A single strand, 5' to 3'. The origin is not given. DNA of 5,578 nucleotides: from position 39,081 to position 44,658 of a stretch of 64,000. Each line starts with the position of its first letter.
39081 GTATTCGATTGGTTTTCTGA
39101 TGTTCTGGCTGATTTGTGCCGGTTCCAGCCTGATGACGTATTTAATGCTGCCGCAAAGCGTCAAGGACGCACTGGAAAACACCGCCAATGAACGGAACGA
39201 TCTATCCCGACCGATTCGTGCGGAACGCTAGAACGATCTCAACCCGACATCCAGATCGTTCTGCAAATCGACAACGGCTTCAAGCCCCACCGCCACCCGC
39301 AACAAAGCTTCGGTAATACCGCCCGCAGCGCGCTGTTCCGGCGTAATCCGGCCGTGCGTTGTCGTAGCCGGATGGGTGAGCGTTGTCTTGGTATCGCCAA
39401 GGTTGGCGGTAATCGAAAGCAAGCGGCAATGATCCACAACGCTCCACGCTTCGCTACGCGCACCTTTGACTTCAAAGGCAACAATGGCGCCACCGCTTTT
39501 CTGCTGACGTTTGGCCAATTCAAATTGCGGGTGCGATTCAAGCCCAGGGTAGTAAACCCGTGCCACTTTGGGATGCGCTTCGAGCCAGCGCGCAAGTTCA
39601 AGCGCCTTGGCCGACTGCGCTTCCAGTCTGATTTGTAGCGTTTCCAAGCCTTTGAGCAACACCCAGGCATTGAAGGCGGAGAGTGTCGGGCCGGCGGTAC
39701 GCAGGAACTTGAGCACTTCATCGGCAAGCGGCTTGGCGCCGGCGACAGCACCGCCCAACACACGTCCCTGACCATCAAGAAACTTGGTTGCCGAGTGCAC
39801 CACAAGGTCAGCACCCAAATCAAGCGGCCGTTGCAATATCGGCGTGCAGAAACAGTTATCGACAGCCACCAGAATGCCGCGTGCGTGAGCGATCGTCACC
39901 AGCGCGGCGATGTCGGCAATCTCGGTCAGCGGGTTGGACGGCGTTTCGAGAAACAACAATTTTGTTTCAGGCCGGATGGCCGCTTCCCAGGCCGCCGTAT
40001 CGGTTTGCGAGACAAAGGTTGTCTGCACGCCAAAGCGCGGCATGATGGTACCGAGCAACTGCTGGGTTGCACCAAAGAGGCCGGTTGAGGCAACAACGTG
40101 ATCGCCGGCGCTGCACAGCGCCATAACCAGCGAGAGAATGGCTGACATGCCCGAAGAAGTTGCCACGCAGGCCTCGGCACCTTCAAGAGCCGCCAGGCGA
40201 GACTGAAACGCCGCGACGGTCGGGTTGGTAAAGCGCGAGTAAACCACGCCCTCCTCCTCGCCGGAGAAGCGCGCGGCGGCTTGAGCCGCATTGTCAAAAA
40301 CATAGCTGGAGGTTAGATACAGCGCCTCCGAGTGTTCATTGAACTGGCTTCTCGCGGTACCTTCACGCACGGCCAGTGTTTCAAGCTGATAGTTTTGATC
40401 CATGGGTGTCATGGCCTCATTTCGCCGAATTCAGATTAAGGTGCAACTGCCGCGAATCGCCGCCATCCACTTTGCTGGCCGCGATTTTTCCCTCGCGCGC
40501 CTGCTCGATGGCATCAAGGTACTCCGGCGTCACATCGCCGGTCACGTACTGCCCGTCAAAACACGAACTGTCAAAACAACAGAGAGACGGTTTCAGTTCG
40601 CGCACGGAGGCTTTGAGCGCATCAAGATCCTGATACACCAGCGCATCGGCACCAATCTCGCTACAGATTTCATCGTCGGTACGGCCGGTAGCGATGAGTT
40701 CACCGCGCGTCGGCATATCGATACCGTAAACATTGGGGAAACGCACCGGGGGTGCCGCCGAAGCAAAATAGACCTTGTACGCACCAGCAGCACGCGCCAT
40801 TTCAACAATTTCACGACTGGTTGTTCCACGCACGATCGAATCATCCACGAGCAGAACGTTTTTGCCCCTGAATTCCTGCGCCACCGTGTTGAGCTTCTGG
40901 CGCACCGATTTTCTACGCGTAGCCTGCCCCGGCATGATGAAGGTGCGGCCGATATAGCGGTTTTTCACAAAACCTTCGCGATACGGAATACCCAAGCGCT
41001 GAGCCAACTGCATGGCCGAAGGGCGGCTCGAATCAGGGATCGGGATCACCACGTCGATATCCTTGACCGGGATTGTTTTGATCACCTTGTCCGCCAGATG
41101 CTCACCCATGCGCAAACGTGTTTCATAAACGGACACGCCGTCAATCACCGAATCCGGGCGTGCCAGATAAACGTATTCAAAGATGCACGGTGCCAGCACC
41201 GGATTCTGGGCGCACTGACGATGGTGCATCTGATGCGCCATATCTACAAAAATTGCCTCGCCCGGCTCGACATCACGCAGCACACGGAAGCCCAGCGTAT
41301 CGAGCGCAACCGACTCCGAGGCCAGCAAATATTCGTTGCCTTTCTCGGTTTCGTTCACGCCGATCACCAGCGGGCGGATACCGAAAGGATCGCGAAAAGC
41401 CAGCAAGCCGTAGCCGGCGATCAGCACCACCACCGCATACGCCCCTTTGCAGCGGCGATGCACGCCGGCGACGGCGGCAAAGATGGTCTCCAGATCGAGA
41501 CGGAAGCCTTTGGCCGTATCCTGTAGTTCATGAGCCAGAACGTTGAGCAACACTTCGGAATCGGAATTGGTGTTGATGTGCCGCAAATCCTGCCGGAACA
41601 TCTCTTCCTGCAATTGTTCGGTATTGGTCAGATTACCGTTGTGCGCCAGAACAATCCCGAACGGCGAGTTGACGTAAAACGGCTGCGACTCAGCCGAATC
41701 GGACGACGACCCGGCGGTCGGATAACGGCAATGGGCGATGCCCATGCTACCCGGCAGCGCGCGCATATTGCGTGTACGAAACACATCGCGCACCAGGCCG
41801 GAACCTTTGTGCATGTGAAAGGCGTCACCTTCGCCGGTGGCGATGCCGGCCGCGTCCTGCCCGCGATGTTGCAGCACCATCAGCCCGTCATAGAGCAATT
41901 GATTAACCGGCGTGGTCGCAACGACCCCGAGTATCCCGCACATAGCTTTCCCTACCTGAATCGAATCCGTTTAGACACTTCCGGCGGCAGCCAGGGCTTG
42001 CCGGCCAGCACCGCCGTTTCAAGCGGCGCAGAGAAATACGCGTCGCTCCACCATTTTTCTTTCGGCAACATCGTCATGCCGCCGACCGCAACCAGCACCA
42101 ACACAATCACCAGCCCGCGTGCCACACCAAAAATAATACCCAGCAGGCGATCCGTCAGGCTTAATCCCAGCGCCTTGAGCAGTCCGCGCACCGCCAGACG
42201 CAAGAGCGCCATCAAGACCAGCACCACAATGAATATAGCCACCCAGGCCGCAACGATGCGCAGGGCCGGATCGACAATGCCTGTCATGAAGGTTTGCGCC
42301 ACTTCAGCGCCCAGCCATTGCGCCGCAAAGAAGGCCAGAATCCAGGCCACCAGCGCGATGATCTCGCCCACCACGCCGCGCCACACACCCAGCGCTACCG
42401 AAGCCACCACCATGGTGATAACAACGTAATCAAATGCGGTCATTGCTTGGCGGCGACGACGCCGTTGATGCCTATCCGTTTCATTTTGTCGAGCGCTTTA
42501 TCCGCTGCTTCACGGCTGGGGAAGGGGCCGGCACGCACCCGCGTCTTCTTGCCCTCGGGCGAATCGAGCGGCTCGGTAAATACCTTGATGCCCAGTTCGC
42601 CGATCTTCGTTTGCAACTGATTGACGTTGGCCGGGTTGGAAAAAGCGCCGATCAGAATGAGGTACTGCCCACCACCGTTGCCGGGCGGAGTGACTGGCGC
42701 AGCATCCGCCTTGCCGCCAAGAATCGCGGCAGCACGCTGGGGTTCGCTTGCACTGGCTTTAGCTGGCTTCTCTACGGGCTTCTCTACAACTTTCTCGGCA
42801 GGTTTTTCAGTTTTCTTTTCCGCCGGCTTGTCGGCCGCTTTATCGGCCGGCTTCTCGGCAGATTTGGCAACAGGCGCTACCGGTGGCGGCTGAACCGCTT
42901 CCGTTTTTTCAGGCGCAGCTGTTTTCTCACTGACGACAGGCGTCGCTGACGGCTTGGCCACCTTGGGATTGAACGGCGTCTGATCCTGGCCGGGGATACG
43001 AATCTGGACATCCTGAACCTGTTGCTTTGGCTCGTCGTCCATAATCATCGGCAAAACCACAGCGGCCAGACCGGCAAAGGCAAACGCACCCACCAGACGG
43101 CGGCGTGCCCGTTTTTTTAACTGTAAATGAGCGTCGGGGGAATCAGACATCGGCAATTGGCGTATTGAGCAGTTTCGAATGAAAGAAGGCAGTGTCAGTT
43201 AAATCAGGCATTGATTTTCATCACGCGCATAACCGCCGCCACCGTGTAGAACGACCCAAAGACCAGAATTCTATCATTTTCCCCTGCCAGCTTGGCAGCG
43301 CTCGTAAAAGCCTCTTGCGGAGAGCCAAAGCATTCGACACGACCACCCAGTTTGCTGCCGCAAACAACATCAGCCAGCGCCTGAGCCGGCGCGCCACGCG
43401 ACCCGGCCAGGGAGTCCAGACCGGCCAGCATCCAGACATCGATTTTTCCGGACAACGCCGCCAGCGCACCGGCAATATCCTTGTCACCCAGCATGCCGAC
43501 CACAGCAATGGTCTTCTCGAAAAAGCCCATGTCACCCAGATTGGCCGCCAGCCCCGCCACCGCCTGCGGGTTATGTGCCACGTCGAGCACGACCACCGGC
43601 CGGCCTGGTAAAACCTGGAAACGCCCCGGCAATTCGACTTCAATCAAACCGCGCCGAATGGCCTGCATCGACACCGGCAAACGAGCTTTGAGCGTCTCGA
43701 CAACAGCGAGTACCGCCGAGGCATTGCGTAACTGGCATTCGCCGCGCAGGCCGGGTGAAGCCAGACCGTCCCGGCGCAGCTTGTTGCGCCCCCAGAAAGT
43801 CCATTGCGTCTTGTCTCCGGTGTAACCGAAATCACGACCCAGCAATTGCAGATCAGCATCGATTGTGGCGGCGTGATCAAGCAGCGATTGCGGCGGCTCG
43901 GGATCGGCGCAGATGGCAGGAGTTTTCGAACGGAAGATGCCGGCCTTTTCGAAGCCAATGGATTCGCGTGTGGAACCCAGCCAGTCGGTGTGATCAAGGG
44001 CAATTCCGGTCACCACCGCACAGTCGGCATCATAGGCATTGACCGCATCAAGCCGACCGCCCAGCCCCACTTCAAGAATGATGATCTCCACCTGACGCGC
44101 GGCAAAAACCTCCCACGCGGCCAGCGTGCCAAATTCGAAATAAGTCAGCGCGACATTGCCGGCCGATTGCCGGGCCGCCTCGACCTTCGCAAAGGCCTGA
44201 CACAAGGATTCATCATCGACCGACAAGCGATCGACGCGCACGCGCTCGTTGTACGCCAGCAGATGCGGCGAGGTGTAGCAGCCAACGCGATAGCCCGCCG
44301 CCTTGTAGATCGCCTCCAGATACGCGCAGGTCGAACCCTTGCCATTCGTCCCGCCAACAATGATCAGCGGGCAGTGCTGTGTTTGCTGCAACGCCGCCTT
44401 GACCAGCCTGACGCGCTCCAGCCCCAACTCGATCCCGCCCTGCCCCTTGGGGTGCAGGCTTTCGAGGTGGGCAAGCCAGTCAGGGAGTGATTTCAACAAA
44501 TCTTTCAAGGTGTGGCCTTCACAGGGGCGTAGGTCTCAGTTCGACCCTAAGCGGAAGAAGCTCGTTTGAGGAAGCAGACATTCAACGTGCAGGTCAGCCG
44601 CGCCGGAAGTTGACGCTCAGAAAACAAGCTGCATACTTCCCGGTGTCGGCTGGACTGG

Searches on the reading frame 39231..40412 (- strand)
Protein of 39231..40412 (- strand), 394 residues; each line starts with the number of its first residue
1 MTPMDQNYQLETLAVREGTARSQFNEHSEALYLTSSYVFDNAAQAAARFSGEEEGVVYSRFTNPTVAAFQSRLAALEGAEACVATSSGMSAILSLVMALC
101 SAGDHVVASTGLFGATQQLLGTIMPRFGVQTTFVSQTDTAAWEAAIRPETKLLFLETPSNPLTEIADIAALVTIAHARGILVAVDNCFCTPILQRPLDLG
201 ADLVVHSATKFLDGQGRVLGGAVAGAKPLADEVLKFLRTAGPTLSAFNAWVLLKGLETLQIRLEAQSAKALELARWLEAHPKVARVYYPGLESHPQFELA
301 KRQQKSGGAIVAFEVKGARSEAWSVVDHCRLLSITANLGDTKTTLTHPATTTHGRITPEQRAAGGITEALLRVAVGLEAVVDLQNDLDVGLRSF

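Call 24: search_protein_families(library=pfam, proteins=[window:39231-40412:-], max_evalue=0.00001)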
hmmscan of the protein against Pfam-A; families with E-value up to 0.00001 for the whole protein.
window:39231-40412:- (394 aa): 4 families
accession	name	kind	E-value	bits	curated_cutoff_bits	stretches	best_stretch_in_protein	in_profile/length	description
PF01053.26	Cys_Met_Meta_PP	-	7.9e-139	462.9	27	1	11-391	1-380/381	Cys/Met metabolism PLP-dependent enzyme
PF00155.27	Aminotran_1_2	-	8.8e-12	45.3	19.7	1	31-190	12-190/361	Aminotransferase class I and II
PF01041.23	DegT_DnrJ_EryC1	-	2e-07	31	19.8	1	64-187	24-147/360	DegT/DnrJ/EryC1/StrS aminotransferase family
PF00266.25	Aminotran_5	-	2e-07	30.8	21.5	1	136-213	126-204/371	Aminotransferase class-V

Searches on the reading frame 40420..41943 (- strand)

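Call 24: search_protein_families(library=pfam, proteins=[window:40420-41943:-], max_evalue=0.00001)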
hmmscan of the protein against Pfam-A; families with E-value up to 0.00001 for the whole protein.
window:40420-41943:- (508 aa): 3 families
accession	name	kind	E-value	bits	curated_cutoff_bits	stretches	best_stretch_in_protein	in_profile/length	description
PF13522.11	GATase_6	-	1.4e-15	57.9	27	1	64-209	9-129/130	Glutamine amidotransferase domain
PF13537.11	GATase_7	-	3.3e-14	53.4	25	1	83-215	10-122/123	Glutamine amidotransferase domain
PF00156.33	Pribosyltran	-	9.3e-10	38.5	26.3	1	280-394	15-121/158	Phosphoribosyl transferase domain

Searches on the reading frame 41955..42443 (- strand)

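Call 24: search_protein_families(library=pfam, proteins=[window:41955-42443:-], max_evalue=0.00001)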
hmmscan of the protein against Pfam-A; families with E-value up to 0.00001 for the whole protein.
window:41955-42443:- (163 aa): 1 family
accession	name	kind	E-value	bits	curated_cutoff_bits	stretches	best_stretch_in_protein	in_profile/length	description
PF02674.22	Colicin_V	-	6.5e-29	101.2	29.3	1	4-143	1-141/144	Colicin V production protein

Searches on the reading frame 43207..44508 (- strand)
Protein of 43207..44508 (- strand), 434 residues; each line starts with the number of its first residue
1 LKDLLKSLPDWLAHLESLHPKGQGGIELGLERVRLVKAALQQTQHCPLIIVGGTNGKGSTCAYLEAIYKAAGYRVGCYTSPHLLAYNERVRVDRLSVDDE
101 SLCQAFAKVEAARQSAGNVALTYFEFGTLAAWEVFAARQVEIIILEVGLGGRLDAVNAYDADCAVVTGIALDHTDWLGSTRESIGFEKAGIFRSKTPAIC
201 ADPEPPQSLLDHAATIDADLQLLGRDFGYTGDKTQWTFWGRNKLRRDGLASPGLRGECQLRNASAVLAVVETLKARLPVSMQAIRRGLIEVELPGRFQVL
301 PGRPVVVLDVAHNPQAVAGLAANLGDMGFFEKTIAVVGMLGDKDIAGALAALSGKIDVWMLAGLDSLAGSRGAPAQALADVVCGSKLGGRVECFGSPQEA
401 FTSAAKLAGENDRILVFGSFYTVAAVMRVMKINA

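Call 24: search_protein_families(library=pfam, proteins=[window:43207-44508:-], max_evalue=0.00001)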
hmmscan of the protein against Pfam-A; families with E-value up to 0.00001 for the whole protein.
window:43207-44508:- (434 aa): 2 families
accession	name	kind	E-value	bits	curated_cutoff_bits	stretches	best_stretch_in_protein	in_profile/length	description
PF02875.26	Mur_ligase_C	-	4.4e-21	76.5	28.4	1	295-420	1-127/127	Mur ligase, glutamate ligase domain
PF08245.18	Mur_ligase_M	-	1.9e-07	31.7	24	1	51-196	1-114/200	Mur ligase middle domain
